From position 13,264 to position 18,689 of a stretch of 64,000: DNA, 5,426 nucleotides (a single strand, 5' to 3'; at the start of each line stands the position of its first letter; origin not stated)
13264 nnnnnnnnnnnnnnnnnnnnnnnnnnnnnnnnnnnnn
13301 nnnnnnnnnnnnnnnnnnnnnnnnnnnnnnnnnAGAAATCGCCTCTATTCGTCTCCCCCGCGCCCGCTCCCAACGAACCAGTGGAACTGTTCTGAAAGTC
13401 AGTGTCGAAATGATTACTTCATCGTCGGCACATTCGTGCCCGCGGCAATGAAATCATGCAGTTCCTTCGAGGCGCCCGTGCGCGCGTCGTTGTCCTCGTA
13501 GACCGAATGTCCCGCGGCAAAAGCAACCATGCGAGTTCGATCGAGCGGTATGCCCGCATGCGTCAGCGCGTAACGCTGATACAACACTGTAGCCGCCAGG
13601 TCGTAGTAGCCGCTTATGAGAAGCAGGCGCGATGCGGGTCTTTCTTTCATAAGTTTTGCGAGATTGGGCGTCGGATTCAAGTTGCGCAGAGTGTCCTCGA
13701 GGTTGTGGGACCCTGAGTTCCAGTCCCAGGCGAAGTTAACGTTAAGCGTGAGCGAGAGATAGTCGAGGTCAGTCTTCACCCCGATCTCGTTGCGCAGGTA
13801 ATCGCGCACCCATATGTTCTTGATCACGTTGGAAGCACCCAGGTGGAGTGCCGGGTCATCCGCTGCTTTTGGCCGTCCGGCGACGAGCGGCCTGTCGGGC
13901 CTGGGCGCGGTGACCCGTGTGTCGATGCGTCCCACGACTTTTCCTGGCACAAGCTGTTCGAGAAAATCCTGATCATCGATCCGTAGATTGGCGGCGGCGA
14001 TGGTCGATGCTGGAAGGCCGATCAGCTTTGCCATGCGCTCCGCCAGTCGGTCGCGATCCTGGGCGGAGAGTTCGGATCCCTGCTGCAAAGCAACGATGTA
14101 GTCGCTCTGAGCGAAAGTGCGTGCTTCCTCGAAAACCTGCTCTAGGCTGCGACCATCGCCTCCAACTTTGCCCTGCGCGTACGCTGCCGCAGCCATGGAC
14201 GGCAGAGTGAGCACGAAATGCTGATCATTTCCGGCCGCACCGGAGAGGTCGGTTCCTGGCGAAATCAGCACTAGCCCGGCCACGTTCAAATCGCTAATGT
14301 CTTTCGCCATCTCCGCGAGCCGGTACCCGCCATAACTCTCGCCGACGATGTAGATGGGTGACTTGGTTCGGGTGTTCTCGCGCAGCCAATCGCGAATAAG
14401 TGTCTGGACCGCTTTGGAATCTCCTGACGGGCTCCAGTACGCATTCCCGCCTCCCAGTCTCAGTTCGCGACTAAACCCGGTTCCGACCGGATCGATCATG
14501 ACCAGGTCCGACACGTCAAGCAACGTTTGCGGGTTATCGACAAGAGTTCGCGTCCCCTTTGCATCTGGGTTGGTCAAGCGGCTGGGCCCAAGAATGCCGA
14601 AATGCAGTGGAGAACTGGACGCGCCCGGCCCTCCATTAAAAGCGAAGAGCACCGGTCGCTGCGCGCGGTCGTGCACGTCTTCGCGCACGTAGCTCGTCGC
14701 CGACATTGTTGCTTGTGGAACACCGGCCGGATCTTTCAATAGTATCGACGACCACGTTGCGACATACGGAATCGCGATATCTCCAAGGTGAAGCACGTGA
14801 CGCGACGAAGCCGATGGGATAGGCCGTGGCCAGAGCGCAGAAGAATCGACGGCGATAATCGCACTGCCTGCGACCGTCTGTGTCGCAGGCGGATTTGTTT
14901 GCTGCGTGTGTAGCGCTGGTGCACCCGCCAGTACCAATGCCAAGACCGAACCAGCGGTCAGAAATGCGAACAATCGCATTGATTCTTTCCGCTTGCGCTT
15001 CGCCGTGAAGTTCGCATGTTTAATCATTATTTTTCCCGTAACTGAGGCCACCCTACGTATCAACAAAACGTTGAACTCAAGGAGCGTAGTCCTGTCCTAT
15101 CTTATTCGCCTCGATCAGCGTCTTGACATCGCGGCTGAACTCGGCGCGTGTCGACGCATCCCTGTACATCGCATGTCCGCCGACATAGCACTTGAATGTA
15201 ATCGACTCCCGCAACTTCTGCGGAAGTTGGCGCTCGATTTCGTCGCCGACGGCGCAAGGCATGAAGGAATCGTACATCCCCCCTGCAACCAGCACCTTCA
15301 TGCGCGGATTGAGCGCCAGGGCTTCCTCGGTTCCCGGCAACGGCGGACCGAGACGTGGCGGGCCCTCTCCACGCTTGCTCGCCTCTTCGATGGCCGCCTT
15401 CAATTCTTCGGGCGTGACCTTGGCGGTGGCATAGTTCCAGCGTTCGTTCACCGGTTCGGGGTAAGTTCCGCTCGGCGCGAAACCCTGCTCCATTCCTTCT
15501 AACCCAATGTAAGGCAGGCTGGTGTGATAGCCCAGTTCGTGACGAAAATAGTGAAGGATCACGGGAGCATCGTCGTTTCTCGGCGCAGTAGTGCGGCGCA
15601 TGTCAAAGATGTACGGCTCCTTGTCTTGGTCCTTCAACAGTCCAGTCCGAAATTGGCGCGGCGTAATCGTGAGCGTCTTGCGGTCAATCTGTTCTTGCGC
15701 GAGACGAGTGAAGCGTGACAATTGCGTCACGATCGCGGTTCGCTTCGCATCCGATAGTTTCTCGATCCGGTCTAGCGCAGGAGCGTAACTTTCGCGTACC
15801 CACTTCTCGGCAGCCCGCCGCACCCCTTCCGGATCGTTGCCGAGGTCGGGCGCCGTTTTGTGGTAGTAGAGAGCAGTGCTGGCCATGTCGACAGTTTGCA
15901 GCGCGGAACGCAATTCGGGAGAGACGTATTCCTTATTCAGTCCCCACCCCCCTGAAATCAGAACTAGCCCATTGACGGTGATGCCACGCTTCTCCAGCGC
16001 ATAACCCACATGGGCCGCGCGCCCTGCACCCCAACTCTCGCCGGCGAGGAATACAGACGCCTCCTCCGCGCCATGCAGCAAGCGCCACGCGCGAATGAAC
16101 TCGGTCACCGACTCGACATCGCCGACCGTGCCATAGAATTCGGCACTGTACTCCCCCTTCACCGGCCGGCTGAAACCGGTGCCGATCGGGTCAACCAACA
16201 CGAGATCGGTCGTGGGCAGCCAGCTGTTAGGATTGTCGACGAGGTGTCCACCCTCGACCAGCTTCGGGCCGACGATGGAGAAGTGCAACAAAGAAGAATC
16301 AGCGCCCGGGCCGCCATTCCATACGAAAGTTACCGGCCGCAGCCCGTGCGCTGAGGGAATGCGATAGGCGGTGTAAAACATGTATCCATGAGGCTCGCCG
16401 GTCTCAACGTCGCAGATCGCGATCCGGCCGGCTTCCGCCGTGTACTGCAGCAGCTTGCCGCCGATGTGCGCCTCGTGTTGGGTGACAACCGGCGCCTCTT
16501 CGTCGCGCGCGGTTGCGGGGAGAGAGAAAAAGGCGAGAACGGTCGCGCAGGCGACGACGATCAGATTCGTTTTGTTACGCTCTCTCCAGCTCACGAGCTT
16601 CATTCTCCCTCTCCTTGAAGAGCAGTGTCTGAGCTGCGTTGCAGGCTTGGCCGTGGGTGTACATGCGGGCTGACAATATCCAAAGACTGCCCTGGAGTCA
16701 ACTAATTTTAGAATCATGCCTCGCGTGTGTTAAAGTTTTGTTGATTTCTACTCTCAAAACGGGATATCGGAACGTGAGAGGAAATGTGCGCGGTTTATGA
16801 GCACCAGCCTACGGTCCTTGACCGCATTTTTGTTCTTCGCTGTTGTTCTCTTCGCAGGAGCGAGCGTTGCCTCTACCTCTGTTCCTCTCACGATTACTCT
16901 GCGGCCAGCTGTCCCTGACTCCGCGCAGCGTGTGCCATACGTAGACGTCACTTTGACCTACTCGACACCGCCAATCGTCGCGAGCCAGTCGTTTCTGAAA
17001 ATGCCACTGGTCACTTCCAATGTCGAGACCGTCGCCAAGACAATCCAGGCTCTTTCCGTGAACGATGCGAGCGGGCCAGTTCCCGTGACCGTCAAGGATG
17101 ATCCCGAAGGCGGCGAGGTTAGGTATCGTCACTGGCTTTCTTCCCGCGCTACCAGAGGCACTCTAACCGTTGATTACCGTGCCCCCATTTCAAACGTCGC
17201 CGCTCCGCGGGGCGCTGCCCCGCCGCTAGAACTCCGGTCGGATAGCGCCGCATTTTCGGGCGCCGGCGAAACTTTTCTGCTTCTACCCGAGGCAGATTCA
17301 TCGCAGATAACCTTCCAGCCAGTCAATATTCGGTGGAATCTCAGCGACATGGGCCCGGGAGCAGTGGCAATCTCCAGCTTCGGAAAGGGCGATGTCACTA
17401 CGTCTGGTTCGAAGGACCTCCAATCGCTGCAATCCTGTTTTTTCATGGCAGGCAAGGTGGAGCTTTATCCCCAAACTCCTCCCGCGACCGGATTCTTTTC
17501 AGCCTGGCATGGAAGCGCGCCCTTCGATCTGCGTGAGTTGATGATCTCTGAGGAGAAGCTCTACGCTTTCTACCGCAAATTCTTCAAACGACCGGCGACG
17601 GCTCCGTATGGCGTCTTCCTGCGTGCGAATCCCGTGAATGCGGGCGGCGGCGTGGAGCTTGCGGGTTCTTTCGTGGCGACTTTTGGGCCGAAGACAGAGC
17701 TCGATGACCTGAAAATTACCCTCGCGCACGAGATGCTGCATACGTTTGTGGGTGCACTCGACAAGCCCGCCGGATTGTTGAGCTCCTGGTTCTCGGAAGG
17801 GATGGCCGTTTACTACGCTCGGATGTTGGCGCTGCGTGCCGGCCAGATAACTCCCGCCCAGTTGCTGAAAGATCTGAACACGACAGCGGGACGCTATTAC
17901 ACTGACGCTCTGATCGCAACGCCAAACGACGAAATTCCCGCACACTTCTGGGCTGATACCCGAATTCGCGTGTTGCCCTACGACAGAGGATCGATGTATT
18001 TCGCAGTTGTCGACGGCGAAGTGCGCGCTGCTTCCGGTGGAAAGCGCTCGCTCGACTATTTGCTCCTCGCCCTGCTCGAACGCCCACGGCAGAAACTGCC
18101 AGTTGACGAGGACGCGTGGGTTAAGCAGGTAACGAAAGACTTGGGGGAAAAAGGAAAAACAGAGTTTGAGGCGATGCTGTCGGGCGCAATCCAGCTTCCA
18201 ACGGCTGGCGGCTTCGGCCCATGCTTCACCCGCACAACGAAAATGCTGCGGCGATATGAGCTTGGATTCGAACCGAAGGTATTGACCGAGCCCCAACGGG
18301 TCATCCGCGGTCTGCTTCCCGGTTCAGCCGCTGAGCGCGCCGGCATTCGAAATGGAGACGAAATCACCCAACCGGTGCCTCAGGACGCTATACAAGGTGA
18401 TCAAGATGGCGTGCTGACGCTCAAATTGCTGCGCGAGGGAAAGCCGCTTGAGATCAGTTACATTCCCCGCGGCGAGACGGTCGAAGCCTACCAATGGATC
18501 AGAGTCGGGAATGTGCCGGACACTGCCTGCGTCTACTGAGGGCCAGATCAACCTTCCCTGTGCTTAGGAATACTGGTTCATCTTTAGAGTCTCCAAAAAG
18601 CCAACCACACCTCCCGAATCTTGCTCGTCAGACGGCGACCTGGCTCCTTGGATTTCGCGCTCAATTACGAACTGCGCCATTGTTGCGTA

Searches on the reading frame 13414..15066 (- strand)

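Call 8: search_protein_families(library=ncbifam, proteins=[window:13414-15066:-], max_evalue=0.00001)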
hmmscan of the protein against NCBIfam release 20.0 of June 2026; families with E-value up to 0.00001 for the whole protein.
window:13414-15066:- (550 aa): 0 families

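Call 95: search_protein_families(library=pfam, proteins=[window:13414-15066:-], max_evalue=0.01)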
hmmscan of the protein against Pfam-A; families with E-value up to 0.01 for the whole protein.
window:13414-15066:- (550 aa): 4 families
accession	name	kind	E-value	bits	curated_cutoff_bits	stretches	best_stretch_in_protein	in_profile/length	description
PF00450.28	Peptidase_S10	-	1.5e-16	61.2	21.9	1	129-262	32-162/420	Serine carboxypeptidase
PF00561.26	Abhydrolase_1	-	4.1e-05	23.8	25.8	1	185-297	27-129/245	alpha/beta hydrolase fold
PF12146.15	Hydrolase_4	-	0.00038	20.3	27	1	189-277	35-116/239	Serine aminopeptidase, S33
PF07859.19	Abhydrolase_3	-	0.00081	19.6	25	1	227-292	58-137/210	alpha/beta hydrolase fold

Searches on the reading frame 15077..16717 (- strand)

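Call 8: search_protein_families(library=ncbifam, proteins=[window:15077-16717:-], max_evalue=0.00001)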
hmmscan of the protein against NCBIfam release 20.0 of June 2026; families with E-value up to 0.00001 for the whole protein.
window:15077-16717:- (546 aa): 0 families

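Call 95: search_protein_families(library=pfam, proteins=[window:15077-16717:-], max_evalue=0.01)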
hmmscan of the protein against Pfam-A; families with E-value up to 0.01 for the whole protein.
window:15077-16717:- (546 aa): 3 families
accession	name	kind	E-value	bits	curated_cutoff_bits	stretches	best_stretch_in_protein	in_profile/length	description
PF00450.28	Peptidase_S10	-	1.3e-10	41.7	21.9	1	110-230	23-146/420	Serine carboxypeptidase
PF12146.15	Hydrolase_4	-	6.7e-06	26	27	1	172-303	34-159/239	Serine aminopeptidase, S33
PF07859.19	Abhydrolase_3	-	0.00068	19.9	25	1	200-267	51-120/210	alpha/beta hydrolase fold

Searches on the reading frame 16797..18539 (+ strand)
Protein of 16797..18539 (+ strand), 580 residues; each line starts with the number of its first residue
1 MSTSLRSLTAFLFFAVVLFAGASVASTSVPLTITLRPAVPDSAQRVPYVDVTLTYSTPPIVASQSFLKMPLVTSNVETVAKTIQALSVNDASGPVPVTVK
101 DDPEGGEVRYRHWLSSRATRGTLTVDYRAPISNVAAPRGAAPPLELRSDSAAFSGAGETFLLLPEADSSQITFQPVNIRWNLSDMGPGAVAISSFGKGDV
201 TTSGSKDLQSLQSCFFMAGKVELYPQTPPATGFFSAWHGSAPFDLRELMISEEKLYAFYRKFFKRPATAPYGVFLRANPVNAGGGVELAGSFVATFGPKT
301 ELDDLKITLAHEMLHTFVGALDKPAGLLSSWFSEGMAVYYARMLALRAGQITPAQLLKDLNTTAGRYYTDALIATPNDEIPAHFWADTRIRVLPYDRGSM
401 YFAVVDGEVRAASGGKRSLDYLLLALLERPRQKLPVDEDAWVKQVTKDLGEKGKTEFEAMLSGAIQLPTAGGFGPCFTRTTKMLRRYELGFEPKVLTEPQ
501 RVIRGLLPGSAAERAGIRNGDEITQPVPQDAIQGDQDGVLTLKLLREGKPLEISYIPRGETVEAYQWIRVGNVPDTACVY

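Call 5: search_protein_families(library=pfam, proteins=[window:16797-18539:+])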
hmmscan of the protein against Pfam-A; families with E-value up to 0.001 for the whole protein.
window:16797-18539:+ (580 aa): 2 families
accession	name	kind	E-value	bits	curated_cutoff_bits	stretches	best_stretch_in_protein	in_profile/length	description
PF05299.18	Peptidase_M61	-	4.8e-06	27.4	22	1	309-369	6-77/118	M61 glycyl aminopeptidase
PF17820.7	PDZ_6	-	0.00029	21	27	0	503-525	2-24/54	PDZ domain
